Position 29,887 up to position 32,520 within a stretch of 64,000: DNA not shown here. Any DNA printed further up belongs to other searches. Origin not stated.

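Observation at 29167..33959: Eliminase-type glycyl radical enzyme + activase + FSA-type aldolase under a DeoR regulator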

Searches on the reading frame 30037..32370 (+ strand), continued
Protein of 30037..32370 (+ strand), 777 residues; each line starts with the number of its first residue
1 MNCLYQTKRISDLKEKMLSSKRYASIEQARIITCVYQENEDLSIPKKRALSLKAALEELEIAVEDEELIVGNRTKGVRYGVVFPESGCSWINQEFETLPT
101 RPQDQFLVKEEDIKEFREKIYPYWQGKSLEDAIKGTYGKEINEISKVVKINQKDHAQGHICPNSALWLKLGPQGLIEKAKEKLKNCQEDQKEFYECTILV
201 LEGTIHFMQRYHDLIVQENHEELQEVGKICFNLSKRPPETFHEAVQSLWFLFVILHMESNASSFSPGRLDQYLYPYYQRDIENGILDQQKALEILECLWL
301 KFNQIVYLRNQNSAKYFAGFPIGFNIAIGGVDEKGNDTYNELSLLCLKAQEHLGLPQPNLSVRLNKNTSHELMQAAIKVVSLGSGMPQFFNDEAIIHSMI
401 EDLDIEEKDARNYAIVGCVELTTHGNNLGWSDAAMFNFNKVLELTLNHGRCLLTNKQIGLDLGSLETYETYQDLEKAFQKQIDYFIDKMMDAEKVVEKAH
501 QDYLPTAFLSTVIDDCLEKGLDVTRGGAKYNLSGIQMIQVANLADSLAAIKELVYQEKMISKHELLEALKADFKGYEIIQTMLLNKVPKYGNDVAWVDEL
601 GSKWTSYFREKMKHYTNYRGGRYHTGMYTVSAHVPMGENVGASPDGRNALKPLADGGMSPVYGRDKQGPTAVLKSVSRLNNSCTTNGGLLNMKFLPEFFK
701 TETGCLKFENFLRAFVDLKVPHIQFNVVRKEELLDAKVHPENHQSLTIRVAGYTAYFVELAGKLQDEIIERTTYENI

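Call 34: search_solved_structures(query=window:30037-32367:+, show_alignments=5, max_evalue=1e-150)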
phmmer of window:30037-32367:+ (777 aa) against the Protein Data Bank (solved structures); distinct sequences matched with E-value up to 1e-150: 5.
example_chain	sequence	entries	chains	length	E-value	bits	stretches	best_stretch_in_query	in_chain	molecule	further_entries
8yjo_A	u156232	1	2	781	5.8e-191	639.6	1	6-774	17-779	Probable dehydratase PflD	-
8id0_A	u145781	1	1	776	2.2e-190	637.7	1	8-774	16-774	formate C-acetyltransferase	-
1r8w_A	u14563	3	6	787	5.3e-168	563.7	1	6-773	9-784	glycerol dehydratase | B12-independent glycerol dehydratase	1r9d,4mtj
9rco_A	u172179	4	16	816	9.9e-157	526.4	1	5-773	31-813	Glycyl radical protein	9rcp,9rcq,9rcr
5i2a_A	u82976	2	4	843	5.7e-156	523.9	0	11-574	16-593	Diol-dehydratase | Diol dehydratase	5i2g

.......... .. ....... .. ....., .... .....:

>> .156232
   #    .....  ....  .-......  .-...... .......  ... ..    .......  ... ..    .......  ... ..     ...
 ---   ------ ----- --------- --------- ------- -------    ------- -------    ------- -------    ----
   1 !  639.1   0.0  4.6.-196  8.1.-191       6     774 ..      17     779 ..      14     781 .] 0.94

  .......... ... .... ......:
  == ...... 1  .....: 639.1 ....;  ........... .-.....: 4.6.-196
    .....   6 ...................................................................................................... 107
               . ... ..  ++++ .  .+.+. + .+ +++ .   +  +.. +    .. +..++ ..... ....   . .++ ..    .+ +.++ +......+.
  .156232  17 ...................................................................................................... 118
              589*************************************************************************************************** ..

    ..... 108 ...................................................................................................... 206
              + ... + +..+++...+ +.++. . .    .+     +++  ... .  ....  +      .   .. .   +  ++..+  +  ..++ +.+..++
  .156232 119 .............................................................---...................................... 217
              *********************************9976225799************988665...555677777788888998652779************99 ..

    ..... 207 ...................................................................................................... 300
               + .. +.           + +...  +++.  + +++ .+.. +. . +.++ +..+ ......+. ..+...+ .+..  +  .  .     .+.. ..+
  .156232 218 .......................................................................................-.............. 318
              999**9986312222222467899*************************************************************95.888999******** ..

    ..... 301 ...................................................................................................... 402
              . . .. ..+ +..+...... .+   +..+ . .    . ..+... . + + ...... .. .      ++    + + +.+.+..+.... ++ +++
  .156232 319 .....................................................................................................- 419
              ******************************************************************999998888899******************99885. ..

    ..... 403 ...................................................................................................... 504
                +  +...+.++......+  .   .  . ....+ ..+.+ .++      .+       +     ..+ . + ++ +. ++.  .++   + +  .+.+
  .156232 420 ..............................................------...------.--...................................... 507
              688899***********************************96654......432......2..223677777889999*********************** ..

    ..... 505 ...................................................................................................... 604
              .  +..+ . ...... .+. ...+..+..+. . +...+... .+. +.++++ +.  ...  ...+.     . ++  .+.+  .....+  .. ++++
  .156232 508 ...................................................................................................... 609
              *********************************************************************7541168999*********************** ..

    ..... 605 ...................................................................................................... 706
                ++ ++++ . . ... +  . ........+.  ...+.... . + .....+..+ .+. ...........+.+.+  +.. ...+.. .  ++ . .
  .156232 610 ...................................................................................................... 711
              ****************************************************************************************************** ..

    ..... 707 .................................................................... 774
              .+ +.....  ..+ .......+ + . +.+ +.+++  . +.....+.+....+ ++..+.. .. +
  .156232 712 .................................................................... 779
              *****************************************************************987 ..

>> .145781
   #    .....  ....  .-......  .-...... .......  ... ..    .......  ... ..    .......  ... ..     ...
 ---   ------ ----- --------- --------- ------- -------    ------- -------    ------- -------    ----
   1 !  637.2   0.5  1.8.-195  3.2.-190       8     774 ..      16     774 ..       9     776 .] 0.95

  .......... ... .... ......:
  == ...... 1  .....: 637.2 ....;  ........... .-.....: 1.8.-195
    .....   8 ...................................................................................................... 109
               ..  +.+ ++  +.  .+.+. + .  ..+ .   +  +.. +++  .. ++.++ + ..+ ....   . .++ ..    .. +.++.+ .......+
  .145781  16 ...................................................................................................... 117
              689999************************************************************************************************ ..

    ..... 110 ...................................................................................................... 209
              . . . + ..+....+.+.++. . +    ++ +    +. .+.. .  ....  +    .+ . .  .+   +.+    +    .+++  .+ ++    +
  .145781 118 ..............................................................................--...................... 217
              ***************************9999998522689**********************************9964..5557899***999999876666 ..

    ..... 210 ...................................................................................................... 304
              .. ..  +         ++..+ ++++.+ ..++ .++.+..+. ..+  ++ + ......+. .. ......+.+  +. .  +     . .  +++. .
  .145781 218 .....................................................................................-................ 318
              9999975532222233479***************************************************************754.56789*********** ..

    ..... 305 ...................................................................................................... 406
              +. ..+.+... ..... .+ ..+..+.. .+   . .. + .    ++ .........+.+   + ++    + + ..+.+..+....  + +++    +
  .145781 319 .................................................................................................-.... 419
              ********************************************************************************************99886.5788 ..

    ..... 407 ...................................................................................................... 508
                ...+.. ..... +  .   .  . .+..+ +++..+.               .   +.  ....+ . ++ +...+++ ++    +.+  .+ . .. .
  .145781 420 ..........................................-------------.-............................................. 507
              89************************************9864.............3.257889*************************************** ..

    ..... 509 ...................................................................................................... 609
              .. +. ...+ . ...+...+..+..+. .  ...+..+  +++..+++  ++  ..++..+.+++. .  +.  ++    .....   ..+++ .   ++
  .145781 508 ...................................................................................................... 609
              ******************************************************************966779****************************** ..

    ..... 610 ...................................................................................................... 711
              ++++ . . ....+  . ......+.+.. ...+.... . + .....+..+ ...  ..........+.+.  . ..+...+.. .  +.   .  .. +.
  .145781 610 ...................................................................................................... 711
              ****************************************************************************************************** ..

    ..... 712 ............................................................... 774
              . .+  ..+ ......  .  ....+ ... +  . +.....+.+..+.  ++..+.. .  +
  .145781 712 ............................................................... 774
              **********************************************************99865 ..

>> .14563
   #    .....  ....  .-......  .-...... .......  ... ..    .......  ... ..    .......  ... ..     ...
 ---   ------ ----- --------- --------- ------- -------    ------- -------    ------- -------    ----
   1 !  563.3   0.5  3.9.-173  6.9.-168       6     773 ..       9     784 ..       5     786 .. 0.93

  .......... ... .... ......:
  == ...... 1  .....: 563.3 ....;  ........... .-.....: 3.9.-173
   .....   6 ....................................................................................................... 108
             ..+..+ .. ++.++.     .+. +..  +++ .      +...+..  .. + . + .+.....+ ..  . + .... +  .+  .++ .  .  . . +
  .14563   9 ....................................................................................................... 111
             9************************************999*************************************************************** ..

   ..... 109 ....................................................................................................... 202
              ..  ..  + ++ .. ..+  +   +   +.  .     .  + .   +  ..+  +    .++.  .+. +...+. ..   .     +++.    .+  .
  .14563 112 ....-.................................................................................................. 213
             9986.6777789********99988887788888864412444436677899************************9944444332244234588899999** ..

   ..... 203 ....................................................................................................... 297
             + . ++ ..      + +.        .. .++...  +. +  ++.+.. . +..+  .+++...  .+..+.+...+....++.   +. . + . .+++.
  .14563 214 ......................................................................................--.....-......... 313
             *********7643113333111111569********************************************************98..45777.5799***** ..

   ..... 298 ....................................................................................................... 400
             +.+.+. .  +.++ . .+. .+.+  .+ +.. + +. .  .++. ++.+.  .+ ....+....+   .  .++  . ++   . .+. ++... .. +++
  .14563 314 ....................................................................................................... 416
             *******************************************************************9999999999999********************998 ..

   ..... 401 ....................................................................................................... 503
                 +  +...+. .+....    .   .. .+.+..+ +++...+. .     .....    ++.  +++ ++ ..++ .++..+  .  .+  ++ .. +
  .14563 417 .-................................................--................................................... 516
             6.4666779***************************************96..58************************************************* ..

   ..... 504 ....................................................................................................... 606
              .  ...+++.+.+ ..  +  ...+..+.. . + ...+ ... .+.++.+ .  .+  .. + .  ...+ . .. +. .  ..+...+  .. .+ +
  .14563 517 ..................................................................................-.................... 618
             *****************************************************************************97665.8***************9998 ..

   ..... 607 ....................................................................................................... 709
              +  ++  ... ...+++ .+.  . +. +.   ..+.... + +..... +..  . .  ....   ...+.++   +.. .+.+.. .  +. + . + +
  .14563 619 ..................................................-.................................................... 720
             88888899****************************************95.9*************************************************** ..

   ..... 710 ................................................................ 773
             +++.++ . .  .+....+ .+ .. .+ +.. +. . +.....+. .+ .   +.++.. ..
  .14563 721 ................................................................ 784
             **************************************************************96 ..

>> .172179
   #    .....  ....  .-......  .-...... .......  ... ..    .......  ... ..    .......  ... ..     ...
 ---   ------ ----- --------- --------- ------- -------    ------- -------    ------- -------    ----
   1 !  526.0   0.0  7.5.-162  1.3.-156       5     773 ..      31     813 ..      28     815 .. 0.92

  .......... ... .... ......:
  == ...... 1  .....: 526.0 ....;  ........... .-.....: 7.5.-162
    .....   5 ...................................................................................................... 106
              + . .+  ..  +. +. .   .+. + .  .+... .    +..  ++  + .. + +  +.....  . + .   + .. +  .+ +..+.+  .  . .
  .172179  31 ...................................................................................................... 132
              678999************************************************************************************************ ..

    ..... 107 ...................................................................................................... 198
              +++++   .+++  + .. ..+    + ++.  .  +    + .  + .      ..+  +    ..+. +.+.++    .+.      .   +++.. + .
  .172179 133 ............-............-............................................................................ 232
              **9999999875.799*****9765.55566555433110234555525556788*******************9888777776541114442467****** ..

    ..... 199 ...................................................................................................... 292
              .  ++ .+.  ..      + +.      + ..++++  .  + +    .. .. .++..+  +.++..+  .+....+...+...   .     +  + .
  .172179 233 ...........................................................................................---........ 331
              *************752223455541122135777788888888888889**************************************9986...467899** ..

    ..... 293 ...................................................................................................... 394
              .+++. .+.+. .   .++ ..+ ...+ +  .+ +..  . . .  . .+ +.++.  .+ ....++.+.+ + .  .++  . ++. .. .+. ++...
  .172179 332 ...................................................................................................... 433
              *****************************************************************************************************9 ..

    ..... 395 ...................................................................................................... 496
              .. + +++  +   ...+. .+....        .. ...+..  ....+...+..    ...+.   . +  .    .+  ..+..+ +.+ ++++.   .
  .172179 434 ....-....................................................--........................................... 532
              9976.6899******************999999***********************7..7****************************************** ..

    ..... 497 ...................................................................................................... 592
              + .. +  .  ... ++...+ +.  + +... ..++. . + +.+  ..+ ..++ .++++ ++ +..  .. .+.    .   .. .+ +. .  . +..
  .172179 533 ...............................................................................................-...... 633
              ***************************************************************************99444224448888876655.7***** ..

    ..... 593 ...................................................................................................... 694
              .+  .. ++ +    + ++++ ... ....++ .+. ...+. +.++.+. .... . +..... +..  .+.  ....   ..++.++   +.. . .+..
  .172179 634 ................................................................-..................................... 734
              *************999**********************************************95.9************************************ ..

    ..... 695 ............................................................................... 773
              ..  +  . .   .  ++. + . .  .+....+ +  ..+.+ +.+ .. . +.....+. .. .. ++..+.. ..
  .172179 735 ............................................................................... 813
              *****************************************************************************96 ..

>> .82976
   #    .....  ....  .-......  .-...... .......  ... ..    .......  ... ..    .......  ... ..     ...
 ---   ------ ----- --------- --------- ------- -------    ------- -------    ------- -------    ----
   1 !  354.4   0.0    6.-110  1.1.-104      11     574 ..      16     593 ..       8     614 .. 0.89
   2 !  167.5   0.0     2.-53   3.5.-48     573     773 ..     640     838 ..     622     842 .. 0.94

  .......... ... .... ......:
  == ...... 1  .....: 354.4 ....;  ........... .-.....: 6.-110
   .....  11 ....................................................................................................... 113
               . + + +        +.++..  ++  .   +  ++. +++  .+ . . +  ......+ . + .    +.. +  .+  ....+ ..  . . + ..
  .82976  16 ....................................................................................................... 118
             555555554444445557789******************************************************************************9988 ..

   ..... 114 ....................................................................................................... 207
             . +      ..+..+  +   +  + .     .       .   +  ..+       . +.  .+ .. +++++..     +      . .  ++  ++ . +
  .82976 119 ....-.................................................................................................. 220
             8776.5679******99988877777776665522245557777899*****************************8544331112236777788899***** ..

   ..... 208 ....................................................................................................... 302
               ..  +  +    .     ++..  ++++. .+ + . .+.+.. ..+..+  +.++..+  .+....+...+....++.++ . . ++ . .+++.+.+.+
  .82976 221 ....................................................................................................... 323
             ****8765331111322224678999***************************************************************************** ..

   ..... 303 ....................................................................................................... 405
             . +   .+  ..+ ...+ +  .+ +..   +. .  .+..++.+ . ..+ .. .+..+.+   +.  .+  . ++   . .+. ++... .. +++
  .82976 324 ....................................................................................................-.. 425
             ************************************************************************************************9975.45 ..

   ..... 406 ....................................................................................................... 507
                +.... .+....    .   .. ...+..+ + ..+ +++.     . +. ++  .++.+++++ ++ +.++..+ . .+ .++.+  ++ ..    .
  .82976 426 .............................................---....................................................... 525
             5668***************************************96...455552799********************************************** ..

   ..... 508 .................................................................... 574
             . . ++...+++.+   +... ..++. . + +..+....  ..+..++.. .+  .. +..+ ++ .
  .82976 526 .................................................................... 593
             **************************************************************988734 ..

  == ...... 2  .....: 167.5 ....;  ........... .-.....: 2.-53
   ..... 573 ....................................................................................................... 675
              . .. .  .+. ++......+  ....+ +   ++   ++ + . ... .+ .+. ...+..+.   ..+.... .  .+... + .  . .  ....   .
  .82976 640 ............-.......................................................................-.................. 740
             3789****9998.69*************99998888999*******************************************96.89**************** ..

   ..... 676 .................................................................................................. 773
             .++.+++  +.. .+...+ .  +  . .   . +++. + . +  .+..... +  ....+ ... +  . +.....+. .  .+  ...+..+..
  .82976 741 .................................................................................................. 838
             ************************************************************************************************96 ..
